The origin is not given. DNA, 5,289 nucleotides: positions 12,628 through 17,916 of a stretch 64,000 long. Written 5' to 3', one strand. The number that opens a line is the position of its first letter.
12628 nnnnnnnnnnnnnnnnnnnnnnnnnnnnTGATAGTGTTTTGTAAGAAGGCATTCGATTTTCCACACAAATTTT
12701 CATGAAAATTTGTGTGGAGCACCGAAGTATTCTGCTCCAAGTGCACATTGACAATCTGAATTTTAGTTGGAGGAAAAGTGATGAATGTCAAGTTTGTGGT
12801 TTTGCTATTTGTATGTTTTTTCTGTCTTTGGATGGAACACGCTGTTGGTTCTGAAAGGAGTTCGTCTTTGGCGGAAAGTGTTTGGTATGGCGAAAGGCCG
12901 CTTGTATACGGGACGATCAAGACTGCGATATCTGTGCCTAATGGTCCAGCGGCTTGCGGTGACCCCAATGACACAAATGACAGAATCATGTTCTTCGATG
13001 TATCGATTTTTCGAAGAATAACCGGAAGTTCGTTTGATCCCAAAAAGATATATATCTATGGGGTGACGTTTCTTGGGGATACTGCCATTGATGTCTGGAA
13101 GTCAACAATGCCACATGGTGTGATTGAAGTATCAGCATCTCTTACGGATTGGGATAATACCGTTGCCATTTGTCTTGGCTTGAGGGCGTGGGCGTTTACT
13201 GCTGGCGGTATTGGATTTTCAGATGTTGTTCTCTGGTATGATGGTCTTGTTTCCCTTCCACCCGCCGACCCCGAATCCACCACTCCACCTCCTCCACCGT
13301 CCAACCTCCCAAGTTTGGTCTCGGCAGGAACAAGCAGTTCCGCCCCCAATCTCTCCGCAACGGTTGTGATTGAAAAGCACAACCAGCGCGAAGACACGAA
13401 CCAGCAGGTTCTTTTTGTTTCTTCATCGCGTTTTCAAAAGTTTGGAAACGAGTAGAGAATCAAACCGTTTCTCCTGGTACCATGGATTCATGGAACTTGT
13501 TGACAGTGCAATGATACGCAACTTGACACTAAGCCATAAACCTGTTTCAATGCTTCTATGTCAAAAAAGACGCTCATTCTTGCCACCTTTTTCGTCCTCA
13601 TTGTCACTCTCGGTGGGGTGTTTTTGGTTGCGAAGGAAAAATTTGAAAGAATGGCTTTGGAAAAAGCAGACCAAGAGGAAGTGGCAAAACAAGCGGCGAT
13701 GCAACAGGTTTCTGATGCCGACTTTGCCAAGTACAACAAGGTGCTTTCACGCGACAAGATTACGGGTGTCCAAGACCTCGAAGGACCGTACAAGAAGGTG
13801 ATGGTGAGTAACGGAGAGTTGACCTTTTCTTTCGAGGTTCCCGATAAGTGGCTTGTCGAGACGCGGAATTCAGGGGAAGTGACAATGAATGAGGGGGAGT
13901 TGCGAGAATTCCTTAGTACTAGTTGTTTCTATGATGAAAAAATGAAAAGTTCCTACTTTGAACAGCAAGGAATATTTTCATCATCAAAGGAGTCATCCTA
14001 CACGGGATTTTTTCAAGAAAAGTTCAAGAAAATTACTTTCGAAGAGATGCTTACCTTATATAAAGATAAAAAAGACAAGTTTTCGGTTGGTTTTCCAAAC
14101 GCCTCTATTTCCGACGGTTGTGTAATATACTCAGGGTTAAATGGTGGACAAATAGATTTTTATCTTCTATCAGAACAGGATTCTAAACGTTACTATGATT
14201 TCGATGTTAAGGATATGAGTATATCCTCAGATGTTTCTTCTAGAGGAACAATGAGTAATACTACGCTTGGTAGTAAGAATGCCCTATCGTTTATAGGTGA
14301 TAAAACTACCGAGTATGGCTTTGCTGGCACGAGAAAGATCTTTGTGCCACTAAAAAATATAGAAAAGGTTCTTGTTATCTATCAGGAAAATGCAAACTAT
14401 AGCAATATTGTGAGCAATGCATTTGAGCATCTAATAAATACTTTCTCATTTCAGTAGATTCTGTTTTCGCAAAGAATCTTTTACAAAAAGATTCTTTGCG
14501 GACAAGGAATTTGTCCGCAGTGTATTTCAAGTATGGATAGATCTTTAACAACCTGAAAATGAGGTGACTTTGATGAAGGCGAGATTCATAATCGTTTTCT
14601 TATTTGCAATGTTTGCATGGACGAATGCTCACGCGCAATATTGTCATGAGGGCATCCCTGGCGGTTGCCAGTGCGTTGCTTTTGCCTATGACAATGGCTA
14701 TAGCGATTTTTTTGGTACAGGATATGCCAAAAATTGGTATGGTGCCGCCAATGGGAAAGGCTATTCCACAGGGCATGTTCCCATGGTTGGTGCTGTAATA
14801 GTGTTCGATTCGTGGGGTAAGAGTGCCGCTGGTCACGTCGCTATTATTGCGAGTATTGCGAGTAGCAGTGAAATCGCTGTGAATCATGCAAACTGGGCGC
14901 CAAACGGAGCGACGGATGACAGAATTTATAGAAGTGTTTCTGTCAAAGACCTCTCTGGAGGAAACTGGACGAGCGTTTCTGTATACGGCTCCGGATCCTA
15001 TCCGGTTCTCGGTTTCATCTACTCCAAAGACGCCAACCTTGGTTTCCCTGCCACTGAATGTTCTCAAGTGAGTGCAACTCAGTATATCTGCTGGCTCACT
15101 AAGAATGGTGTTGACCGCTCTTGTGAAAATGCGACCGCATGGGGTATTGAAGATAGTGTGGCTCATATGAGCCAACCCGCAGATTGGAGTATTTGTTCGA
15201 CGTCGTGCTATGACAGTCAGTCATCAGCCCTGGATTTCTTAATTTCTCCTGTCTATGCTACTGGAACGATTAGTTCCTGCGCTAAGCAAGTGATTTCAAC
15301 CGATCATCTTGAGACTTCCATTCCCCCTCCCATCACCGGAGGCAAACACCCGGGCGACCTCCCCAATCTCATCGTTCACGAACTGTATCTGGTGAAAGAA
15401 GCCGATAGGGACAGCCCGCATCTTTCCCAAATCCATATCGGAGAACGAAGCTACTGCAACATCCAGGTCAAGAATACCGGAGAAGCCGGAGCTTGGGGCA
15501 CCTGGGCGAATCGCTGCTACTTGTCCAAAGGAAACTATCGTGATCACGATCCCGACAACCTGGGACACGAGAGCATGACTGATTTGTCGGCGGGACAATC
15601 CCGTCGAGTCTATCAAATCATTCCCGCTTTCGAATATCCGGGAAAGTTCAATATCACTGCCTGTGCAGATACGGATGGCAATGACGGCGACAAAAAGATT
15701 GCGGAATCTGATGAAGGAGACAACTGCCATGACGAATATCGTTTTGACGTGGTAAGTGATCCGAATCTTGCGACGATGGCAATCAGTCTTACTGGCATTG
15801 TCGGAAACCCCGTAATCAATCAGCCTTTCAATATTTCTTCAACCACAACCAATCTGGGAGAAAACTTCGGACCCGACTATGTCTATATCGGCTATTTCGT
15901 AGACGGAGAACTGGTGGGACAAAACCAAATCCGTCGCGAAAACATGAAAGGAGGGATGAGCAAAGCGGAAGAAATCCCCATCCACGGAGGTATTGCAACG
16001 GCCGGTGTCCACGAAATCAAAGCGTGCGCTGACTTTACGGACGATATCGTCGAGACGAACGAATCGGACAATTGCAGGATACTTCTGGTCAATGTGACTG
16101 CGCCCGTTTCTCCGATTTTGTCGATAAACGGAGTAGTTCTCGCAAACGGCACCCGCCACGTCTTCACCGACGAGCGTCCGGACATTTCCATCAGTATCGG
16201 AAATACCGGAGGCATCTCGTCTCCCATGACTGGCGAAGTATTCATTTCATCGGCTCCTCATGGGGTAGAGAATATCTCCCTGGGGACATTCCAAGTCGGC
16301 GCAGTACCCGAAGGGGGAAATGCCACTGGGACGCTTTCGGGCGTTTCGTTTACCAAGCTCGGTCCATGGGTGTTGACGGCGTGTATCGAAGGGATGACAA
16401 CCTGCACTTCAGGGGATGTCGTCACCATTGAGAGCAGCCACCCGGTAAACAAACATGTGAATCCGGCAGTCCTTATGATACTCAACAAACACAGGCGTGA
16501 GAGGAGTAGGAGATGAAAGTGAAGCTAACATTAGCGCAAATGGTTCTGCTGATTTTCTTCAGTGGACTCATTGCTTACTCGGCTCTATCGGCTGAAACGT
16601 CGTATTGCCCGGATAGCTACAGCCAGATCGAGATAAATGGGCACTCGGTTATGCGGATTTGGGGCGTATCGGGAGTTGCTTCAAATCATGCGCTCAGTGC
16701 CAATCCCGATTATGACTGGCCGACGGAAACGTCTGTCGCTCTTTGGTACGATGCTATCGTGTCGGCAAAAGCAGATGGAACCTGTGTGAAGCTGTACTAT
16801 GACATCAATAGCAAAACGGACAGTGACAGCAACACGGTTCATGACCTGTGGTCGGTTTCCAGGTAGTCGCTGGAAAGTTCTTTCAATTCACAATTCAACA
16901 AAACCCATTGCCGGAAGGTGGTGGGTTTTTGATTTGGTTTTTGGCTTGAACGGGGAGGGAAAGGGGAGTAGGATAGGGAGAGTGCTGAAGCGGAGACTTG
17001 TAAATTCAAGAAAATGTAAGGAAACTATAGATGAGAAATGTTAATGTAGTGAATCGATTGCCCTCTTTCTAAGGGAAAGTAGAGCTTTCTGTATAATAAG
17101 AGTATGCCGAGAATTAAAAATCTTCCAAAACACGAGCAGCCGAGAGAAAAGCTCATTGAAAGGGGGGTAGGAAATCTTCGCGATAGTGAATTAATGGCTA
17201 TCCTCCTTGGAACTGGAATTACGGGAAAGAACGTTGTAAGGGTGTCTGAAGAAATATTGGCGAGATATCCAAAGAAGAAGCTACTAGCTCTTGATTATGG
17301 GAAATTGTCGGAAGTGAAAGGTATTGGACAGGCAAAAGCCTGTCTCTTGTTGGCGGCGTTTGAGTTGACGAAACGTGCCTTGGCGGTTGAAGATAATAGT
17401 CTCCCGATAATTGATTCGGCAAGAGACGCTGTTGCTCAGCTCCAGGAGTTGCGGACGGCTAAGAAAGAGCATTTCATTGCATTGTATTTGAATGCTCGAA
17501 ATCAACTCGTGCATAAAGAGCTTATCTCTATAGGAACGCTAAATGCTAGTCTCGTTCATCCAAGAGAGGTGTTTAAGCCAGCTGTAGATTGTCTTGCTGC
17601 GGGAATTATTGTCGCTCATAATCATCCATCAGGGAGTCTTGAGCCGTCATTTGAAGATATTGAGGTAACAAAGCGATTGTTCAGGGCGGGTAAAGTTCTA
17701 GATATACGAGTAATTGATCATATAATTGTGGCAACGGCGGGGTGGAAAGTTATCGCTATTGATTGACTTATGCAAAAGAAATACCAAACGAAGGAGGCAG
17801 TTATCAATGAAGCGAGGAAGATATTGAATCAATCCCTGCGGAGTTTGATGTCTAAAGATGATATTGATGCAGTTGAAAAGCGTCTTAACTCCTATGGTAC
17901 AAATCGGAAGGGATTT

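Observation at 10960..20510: Accessory island interrupting the ribosomal supercluster after map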

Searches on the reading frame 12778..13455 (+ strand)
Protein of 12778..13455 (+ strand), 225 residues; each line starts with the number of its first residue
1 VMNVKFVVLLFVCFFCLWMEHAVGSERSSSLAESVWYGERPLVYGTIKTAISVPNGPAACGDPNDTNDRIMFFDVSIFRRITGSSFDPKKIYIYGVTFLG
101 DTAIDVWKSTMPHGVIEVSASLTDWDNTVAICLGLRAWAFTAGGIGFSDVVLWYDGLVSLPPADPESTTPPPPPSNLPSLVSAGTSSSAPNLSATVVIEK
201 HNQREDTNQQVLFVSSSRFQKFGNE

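Call 6: search_protein_families(library=pfam, proteins=[window:12778-13455:+], max_evalue=0.01)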
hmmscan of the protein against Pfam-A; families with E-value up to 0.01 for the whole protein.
window:12778-13455:+ (225 aa): 0 families

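Call 36: search_protein_families(library=ncbifam, proteins=[window:12778-13455:+], max_evalue=0.001)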
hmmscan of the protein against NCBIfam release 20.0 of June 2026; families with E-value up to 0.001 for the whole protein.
window:12778-13455:+ (225 aa): 0 families

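Call 75: search_protein_families(library=phrogs, proteins=[window:12778-13455:+], max_evalue=0.001)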
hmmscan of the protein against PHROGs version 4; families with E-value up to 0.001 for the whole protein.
window:12778-13455:+ (225 aa): 0 families
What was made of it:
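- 12778..13455 (+): C: secreted protein with a signal peptide and a Pro-rich C-terminal part; function unknown. No family hit (calls 6, 36, 75).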

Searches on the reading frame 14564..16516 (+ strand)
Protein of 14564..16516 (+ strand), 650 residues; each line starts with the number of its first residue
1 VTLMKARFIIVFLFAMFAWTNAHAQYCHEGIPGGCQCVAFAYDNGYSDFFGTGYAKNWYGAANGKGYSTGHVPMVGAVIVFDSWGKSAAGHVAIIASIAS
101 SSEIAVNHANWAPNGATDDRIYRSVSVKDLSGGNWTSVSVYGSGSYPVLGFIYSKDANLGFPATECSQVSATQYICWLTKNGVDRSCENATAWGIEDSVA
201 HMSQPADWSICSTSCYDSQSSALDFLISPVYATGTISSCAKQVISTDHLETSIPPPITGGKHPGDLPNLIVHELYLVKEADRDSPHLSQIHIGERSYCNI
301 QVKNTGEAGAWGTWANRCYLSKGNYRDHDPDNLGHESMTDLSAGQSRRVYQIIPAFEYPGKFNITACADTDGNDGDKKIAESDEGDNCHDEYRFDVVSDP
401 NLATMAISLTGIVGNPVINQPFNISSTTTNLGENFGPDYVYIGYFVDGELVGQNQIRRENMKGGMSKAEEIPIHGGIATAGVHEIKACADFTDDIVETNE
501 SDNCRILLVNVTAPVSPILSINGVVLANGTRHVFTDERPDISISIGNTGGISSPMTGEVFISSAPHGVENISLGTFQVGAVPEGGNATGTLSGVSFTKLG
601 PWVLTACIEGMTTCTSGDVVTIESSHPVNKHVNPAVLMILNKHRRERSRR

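Call 6: search_protein_families(library=pfam, proteins=[window:14564-16516:+], max_evalue=0.01)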
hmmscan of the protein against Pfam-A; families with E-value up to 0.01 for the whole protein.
window:14564-16516:+ (650 aa): 2 families
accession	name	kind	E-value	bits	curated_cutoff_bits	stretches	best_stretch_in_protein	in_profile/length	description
PF07705.17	CARDB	-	7.6e-14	52.2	22.7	2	413-504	12-98/101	CARDB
PF05257.22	CHAP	-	6.3e-12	46.3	26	1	30-110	5-81/81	CHAP domain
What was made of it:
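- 14564..16516 (+): Secreted CHAP (cysteine/histidine peptidoglycan amidase/peptidase) plus CARDB-repeat protein. Pfam CHAP 6.3e-12 and CARDB 7.6e-14 (call 6).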

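Call 35: search_protein_families(library=padloc, proteins=[window:14564-16516:+], max_evalue=0.001)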
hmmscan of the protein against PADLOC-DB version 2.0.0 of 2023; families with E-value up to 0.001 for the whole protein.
window:14564-16516:+ (650 aa): 0 families

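Call 36: search_protein_families(library=ncbifam, proteins=[window:14564-16516:+], max_evalue=0.001)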
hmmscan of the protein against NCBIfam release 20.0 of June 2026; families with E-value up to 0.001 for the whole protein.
window:14564-16516:+ (650 aa): 2 families
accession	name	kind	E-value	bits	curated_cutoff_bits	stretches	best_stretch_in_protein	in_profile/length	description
NF046104.1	PptglHdxlasePcsB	equivalog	8.2e-10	38.4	450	1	53-116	319-379/400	peptidoglycan hydrolase PcsB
NF052572.1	PtdglycHdlsScrM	equivalog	0.0006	18.9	400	1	42-112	75-147/373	peptidoglycan hydrolase ScrM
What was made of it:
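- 14564..16516 (+): Weak hits to the PcsB and ScrM peptidoglycan hydrolases (call 36).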

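Call 75: search_protein_families(library=phrogs, proteins=[window:14564-16516:+], max_evalue=0.001)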
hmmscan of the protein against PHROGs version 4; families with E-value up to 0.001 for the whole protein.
window:14564-16516:+ (650 aa): 1 family
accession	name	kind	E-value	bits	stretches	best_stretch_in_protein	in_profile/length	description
phrog_28649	-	unknown function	1.4e-05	25.3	1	53-112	319-375/398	-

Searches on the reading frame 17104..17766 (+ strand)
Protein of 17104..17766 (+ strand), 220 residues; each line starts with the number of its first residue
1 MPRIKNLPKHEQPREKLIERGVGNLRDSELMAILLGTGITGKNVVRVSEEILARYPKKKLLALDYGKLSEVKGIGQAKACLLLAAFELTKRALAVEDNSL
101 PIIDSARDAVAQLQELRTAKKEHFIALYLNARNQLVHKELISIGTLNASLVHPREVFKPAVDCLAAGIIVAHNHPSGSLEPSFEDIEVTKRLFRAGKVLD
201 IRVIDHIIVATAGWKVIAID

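Call 6: search_protein_families(library=pfam, proteins=[window:17104-17766:+], max_evalue=0.01)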
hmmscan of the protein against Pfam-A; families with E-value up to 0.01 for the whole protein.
window:17104-17766:+ (220 aa): 2 families
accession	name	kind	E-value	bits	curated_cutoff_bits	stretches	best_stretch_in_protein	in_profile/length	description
PF04002.20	RadC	-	2e-39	134.7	22.1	1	105-211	3-110/121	RadC-like JAB domain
PF20582.4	UPF0758_N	-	2.3e-23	82.5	27.1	1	4-80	1-77/77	UPF0758 N-terminal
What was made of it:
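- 17104..17766 (+): Full-length RadC (UPF0758 N-terminal domain plus JAB domain), first gene of the three-gene cassette. Pfam RadC 2e-39 (call 6).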

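Call 35: search_protein_families(library=padloc, proteins=[window:17104-17766:+], max_evalue=0.001)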
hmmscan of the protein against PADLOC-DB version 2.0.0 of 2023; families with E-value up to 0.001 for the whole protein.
window:17104-17766:+ (220 aa): 0 families

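Call 36: search_protein_families(library=ncbifam, proteins=[window:17104-17766:+], max_evalue=0.001)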
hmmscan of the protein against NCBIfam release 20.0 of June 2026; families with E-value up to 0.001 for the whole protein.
window:17104-17766:+ (220 aa): 2 families
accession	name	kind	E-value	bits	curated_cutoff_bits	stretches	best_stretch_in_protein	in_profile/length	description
NF000642.1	PRK00024.1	equivalog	5.2e-66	222.3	180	1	14-212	1-201/212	RadC family protein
TIGR00608.1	radc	subfamily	9.2e-61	205.4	133.85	1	12-211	1-206/218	RadC family protein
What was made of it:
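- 17104..17766 (+): NF000642, 222 bits against a cutoff of 180 (call 36).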

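Call 75: search_protein_families(library=phrogs, proteins=[window:17104-17766:+], max_evalue=0.001)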
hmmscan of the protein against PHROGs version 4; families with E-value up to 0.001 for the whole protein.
window:17104-17766:+ (220 aa): 1 family
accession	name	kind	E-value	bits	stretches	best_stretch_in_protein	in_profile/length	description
phrog_10276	-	DNA, RNA and nucleotide metabolism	2.5e-33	116.3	1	80-211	8-141/153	DNA repair protein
